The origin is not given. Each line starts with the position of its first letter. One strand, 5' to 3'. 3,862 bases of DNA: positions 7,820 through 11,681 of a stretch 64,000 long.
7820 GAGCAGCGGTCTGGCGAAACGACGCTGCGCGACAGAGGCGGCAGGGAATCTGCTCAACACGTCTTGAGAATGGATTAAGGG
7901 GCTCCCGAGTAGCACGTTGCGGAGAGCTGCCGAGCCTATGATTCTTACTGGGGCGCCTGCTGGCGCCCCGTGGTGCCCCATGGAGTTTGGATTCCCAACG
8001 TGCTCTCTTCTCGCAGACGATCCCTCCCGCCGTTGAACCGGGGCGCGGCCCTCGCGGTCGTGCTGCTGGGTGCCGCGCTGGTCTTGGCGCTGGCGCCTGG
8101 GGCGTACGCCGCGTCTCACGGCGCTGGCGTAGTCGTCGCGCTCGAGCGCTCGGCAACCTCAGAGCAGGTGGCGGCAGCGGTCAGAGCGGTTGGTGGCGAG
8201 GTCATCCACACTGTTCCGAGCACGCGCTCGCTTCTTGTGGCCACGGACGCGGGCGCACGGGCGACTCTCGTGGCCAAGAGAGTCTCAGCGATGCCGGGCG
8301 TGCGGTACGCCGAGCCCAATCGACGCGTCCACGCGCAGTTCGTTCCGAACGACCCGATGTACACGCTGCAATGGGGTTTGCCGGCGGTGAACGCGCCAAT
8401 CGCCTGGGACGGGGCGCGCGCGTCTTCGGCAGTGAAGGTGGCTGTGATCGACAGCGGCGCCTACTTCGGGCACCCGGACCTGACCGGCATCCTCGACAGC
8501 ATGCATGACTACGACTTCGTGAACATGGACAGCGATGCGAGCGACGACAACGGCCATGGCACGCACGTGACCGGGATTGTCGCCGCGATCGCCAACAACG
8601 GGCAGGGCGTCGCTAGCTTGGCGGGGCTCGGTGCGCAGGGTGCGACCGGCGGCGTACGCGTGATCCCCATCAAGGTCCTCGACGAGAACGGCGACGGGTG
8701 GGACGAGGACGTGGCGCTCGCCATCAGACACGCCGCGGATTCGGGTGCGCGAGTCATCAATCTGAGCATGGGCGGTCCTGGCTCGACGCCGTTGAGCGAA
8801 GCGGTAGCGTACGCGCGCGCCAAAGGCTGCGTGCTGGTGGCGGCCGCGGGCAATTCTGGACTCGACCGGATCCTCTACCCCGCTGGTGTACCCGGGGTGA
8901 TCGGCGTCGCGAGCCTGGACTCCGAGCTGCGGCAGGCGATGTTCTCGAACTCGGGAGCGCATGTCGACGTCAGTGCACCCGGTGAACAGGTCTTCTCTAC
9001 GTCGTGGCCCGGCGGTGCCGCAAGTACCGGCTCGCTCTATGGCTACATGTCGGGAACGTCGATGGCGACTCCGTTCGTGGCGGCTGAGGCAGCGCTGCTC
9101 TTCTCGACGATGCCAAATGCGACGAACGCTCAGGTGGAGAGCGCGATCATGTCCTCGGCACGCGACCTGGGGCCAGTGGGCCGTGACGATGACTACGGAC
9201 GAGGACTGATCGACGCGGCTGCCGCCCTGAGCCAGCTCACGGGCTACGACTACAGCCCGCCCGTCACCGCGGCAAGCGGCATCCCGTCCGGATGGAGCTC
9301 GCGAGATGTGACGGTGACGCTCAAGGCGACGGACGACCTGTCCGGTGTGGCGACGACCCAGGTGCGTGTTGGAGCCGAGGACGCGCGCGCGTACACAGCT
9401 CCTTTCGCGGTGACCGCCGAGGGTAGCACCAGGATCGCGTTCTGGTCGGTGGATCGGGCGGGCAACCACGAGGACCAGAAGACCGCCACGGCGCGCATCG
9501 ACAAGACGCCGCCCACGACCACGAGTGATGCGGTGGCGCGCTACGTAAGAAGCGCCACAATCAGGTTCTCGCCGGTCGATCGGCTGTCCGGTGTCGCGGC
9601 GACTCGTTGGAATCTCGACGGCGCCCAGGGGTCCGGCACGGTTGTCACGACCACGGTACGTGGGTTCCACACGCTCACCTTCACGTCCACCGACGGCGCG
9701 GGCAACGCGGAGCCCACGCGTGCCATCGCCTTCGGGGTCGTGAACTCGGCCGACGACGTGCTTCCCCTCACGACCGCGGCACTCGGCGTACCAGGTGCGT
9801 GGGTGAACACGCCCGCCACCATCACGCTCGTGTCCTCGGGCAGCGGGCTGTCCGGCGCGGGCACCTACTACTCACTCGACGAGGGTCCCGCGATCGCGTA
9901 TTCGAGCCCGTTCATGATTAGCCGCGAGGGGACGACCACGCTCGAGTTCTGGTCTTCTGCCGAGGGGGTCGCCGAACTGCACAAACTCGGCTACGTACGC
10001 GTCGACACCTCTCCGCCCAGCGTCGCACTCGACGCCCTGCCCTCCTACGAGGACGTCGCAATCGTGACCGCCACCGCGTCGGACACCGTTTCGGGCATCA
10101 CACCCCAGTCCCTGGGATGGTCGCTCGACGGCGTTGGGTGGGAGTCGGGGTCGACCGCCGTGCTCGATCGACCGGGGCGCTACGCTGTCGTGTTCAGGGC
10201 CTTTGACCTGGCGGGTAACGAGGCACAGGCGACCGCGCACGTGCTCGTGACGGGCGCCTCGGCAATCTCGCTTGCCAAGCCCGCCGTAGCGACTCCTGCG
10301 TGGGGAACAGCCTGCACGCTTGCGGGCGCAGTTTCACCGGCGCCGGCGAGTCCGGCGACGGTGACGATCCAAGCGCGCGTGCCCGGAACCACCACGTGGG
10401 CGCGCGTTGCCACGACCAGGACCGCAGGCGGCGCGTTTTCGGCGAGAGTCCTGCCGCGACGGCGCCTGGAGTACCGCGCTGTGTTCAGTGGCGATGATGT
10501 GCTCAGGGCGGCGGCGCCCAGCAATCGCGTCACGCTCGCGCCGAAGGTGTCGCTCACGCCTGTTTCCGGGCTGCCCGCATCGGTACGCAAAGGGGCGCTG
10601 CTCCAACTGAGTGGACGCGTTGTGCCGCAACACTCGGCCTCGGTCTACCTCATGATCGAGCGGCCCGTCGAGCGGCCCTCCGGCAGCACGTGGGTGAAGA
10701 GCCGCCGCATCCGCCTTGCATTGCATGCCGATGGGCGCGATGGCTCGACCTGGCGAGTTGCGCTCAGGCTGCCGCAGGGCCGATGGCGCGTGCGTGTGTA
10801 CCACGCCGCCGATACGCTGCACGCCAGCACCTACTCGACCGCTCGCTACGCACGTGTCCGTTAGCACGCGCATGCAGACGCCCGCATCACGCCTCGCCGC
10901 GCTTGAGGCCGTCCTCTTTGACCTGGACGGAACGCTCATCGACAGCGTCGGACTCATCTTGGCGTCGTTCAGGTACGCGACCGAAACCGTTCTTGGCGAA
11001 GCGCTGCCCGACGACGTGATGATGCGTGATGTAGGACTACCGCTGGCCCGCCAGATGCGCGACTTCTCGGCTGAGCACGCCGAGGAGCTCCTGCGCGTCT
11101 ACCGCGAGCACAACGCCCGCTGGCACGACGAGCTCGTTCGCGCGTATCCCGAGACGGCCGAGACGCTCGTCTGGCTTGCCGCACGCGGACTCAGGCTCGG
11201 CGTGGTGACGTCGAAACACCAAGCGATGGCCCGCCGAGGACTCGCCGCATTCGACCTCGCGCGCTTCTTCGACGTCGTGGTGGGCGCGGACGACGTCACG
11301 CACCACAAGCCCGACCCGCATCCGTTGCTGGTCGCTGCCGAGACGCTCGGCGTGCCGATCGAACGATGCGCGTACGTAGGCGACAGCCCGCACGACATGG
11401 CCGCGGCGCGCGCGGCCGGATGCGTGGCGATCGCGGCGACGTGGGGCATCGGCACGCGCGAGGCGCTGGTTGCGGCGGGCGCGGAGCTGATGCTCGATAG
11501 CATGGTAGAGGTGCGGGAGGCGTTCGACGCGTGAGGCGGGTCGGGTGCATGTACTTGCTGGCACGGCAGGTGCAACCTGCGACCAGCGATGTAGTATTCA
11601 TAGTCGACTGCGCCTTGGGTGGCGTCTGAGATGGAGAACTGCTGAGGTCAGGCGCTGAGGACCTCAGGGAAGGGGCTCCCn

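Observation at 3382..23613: Five neighbouring secreted proteins share a C-terminal module of about 100 aa that ends exactly at the C-terminus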

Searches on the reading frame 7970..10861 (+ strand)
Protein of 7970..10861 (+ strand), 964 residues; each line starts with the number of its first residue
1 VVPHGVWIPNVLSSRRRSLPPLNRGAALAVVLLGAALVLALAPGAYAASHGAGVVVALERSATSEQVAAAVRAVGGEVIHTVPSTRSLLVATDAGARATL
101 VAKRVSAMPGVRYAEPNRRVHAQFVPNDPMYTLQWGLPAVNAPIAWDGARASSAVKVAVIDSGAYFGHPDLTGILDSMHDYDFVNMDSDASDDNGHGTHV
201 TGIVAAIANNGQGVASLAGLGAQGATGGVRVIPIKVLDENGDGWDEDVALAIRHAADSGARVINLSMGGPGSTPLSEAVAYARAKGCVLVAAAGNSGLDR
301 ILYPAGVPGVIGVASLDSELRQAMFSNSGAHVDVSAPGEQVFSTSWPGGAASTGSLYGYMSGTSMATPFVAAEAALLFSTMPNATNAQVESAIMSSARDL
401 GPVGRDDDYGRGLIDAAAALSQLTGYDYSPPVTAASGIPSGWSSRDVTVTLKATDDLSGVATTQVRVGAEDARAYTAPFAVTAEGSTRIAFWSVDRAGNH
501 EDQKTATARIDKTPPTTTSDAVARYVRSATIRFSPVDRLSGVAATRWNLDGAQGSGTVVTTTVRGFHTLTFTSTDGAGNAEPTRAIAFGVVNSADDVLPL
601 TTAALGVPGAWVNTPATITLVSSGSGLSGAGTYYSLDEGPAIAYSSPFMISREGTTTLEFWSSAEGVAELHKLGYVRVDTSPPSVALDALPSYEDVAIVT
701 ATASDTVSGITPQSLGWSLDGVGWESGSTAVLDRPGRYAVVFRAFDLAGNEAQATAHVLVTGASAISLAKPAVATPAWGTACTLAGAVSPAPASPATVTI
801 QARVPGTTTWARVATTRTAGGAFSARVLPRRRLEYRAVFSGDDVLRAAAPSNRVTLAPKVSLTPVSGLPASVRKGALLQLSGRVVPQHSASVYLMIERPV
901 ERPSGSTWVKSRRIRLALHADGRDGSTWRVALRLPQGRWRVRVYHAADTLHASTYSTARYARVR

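Call 9: search_protein_families(library=pfam, proteins=[window:7970-10861:+], max_evalue=0.1)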
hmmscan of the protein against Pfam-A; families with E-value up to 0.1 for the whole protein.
window:7970-10861:+ (964 aa): 4 families
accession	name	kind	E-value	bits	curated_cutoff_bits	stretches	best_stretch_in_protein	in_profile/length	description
PF00082.27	Peptidase_S8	-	1.6e-53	182.4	21.8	1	153-412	2-288/288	Subtilase family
PF22148.1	Fervidolysin_NPro-like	-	2.8e-07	31.2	21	1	54-117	20-81/81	Fervidolysin N-terminal prodomain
PF19077.6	Big_13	-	0.00011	23.1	27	0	449-511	43-101/102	Bacterial Ig-like domain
PF24893.1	DUF7743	-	0.042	14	27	0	442-465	17-40/120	Domain of unknown function (DUF7743)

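Call 13: search_protein_families(library=ncbifam, proteins=[window:7970-10861:+], max_evalue=0.1)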
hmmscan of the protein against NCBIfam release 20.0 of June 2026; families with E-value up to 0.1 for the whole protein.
window:7970-10861:+ (964 aa): 9 families
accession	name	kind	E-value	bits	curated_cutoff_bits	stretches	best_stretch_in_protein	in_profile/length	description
TIGR03921.1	T7SS_mycosin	equivalog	1.1e-58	199.1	278.75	1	145-433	6-298/353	type VII secretion-associated serine protease mycosin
NF047446.1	barrel_OmpL47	domain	1.2e-47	160.2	40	4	446-510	4-68/68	OmpL47-type beta-barrel domain-containing protein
NF033595.1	denti_PrtP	equivalog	2.5e-29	102.4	300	2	263-458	342-533/606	dentilisin complex serine proteinase subunit PrtP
NF049966.1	QH_SP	equivalog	8.6e-20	71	165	1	156-402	1-216/219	subtilisin-like serine protease QhpE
TIGR03895.1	protease_PatA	subfamily_domain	2.2e-19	69.7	421.05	1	230-443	27-239/606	PatA/PatG family cyanobactin maturation protease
NF047441.1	Lepto_OmpL47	equivalog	2.1e-18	67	250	1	447-536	75-164/336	multi-beta-barrel domain surface protein OmpL47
NF042956.1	IteS_antiphage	equivalog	0.0057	14.9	900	0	100-271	210-362/747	S8 family anti-phage peptidase IteS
NF040553.1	SGO_0316_fam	subfamily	0.011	13.4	1400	1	179-296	343-464/1486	SGO_0316/SGO_0317 family LPXTG-anchored serine peptidase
NF040809.1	germ_prot_CspBA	exception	0.037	11.6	1250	1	331-378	433-473/1099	bifunctional germination protease/germinant receptor pseudoprotease CspBA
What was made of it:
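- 7970..10864 (+): Gene 2: secreted S8 subtilase with four OmpL47-type barrel domains, an Ig-like unit and the module. Peptidase_S8 1.6e-53 (call 9). barrel_OmpL47 1.2e-47 (call 13).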

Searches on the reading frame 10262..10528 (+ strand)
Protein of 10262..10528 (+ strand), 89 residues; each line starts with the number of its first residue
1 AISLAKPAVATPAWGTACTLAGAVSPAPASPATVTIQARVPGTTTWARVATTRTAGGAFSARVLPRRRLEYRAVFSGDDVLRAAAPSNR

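Call 63: search_protein_families(library=pfam, proteins=[window:10262-10528:+], max_evalue=1)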
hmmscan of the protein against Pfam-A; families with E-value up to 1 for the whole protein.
window:10262-10528:+ (89 aa): 0 families

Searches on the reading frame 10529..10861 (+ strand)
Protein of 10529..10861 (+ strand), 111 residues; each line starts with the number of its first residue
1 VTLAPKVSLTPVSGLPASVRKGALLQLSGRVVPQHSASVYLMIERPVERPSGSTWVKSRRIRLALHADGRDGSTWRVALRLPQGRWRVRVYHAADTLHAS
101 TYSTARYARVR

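Call 14: find_homologous_proteins(query=A2, max_evalue=0.001)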
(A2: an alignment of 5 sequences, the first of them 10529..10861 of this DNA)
Query A2 (5 sequences) (111 aa, profile of the alignment): 4 proteins with E <= 0.001 among 1187 candidates.
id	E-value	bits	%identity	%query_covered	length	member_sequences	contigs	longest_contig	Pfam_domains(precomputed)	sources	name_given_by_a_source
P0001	5.2e-39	151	96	100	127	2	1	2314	-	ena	-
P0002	8.2e-26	108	31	100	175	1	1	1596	-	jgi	-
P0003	1.0e-15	76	24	60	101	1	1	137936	-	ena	-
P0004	1.4e-13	69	24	65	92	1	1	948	-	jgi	-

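Call 22: search_protein_representatives(alignment_id=A2)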
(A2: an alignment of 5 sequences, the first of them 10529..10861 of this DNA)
Query: 5 sequences, 110 profile positions. Proteins with E-value up to 0.001 (for the whole library): 1111; up to 1e-10: 73; up to 1e-30: 4. The best 150 are listed.
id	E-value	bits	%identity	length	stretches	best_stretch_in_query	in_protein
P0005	1.3e-47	176.9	-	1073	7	8-109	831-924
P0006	1.7e-45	170.0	-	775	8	3-103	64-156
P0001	1.6e-39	150.8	-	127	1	1-110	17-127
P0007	2.4e-34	134.2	-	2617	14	62-95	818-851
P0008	2.7e-29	117.9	-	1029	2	1-110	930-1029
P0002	2.6e-26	108.3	-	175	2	2-110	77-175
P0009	9.5e-26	106.5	-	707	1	1-110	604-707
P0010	1.0e-19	87.1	-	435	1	6-110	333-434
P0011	2.6e-19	85.8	-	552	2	4-106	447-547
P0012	9.1e-19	84.0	-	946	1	2-110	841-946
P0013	3.4e-18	82.2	-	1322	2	13-110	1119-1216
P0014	5.4e-18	81.5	-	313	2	14-110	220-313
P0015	5.7e-17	78.2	-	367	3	4-103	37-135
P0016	9.0e-17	77.6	-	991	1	3-110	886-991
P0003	3.2e-16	75.8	-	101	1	5-110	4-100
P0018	7.2e-16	74.7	-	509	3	3-110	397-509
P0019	1.1e-15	74.1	-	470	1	1-110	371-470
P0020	1.2e-15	74.0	-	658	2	2-110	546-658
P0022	2.8e-15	72.8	-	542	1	2-109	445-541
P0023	3.1e-15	72.7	-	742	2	1-110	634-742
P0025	5.6e-15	71.8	-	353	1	1-110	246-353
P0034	1.0e-12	64.5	-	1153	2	2-107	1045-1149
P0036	1.2e-12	64.3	-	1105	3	3-103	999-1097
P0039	3.1e-12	63.0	-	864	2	10-110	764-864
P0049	6.7e-12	61.9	-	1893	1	1-106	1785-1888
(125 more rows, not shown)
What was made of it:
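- Tried and rejected: The exhaustive profile search was needed (call 22).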

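Call 32: list_cluster_members(proteins=[P0012, P0013, P0016, P0018, P0020, P0023, P0034, P0049, P0155, P0005])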
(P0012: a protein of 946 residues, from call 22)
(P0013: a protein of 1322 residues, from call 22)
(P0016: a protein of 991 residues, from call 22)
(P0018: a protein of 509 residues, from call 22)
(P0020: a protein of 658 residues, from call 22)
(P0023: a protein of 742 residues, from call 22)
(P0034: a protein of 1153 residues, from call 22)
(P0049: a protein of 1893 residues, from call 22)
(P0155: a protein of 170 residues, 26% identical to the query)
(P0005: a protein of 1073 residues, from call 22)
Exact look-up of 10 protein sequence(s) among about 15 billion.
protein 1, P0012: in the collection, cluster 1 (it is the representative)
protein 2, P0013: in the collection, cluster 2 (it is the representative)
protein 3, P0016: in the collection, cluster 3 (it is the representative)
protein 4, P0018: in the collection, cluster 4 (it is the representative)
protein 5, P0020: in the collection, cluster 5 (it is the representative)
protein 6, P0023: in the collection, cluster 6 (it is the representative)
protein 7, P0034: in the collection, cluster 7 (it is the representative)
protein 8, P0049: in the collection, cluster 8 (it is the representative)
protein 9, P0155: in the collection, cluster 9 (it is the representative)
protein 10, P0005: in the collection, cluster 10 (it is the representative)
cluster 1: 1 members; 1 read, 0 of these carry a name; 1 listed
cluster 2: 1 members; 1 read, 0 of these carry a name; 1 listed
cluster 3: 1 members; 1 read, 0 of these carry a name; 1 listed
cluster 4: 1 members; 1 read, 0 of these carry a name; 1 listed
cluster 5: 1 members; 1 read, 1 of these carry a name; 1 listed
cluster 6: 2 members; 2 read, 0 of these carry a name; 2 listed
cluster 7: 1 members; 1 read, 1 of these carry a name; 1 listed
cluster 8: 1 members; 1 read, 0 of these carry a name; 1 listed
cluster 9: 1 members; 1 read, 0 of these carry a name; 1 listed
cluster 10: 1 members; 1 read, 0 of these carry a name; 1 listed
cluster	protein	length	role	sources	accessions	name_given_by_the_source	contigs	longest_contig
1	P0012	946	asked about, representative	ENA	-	-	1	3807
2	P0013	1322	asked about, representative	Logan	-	-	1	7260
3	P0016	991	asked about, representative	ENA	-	-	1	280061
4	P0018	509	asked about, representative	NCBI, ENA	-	-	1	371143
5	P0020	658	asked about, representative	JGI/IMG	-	beta propeller repeat protein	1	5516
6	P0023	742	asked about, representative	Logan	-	-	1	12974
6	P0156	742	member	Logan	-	-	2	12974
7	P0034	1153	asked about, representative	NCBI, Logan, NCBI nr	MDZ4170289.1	MAG: S8 family serine peptidase [Coriobacteriia bacterium] | S8 family serine peptidase [Coriobacteriia bacterium]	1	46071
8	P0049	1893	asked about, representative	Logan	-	-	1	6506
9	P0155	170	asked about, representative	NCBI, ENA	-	-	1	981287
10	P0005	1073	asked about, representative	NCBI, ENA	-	-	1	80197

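Call 35: search_protein_families(library=pfam, alignment_id=A4, max_evalue=0.0001)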
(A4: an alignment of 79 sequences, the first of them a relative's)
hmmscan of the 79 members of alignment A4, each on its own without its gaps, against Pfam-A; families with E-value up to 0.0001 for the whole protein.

A. member 1, P0005 (1073 aa): 2 families
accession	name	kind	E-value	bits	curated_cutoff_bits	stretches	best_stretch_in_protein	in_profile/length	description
PF05751.16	FixH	-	2.5e-05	24.7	23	0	877-908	106-135/150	FixH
PF16892.10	CHS5_N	-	8.5e-05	22.8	39.8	0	355-367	36-48/48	Chitin biosynthesis protein CHS5 N-terminus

B. families by the number of members that match (of 79 scanned): 70 families (the first 25 are shown)
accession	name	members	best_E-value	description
PF16640.11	Big_3_5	7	2.4e-34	Bacterial Ig-like domain (group 3)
PF13620.12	CarboxypepD_reg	7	1.4e-31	Carboxypeptidase regulatory-like domain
PF01835.25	MG2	5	1.5e-28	MG2 domain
PF19077.6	Big_13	5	1e-09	Bacterial Ig-like domain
PF17210.9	SdrD_B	5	8e-09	SdrD B-like domain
PF14870.12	PSII_BNR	4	1.4e-50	Photosynthesis system II assembly factor YCF48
PF02369.22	Big_1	4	1.8e-10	Bacterial Ig-like domain (group 1)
PF00630.25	Filamin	4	4.8e-09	Filamin/ABP280 repeat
PF01436.27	NHL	3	3.8e-74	NHL repeat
PF15902.12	Sortilin-Vps10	3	6.6e-22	Sortilin, neurotensin receptor 3,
PF08450.18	SGL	3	3.6e-21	SMP-30/Gluconolactonase/LRE-like region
PF25021.1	TEN_NHL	3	2.8e-17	Teneurin NHL domain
PF02012.26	BNR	3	2.3e-14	BNR/Asp-box repeat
PF13449.12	Phytase-like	3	8.1e-11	Esterase-like activity of phytase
PF02393.21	US22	3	2.4e-10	US22 like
PF04151.21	PPC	2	1.2e-57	Bacterial pre-peptidase C-terminal domain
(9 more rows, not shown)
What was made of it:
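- Closest known: Big_3_5 / E-set bacterial Ig-like repeats. Same: Big_3_5 domains co-occur in homologues (call 35).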

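Call 38: list_cluster_members(proteins=[P0008, P0009, P0010, P0011, P0019, P0022, P0025, P0036, P0039, P0007])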
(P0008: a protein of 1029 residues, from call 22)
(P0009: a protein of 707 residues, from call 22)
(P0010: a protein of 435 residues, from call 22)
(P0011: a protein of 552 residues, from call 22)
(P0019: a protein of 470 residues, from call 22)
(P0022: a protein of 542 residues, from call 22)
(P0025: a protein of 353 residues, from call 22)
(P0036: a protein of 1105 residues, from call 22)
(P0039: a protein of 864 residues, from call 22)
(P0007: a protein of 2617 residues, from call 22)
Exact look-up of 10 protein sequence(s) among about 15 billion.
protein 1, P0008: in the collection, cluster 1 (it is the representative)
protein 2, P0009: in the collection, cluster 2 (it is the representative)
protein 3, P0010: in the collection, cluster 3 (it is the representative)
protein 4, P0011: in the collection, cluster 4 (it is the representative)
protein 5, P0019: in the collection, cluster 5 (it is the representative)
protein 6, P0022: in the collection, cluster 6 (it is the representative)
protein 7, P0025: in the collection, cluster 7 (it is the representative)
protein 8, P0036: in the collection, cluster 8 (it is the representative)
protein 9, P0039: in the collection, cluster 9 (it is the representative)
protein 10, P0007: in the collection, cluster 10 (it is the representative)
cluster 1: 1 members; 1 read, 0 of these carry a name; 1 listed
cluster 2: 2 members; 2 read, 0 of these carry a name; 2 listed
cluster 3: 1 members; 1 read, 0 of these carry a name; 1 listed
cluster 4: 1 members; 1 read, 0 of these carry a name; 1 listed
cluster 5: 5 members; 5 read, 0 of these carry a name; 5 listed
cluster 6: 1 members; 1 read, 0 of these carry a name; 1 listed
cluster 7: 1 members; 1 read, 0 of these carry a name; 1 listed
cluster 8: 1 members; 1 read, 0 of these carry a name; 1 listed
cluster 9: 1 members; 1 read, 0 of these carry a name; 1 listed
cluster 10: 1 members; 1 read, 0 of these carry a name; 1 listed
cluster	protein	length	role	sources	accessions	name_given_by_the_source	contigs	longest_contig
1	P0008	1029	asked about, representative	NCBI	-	-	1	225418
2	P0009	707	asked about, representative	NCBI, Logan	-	-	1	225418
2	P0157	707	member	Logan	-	-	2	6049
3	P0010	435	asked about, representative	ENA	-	-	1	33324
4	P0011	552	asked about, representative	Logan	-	-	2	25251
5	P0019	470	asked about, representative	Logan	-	-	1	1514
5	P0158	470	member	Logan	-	-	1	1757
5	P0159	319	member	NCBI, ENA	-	-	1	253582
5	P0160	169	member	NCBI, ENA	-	-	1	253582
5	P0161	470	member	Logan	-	-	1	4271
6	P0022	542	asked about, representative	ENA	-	-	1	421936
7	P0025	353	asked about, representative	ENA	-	-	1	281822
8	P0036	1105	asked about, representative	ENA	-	-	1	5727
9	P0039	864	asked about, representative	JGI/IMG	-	-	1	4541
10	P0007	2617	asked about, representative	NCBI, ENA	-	-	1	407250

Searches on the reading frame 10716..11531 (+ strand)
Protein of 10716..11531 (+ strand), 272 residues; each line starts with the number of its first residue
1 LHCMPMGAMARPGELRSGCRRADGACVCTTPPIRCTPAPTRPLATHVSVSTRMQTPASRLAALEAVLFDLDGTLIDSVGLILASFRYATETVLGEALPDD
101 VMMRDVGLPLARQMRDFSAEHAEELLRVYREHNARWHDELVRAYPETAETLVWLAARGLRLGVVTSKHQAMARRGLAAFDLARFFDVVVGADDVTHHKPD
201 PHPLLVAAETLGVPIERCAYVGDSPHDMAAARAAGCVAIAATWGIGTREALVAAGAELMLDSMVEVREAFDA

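Call 16: search_protein_families(library=pfam, proteins=[window:10716-11531:+], max_evalue=0.01)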
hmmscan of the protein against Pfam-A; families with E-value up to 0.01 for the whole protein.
window:10716-11531:+ (272 aa): 5 families
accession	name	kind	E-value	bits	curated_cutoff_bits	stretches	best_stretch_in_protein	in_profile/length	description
PF13419.12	HAD_2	-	5.7e-44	150.8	23.8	1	66-240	1-177/178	Haloacid dehalogenase-like hydrolase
PF00702.32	Hydrolase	-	1.9e-30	107.2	26.4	1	64-235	2-191/191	haloacid dehalogenase-like hydrolase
PF12710.13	HAD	-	4.1e-17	63.7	27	1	66-232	1-189/189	haloacid dehalogenase-like hydrolase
PF13242.12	Hydrolase_like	-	9e-09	35.6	22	1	197-254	3-61/75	HAD-hyrolase-like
PF17937.6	TetR_C_28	-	0.003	18.3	26.4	1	122-162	30-71/96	Tetracyclin repressor-like, C-terminal domain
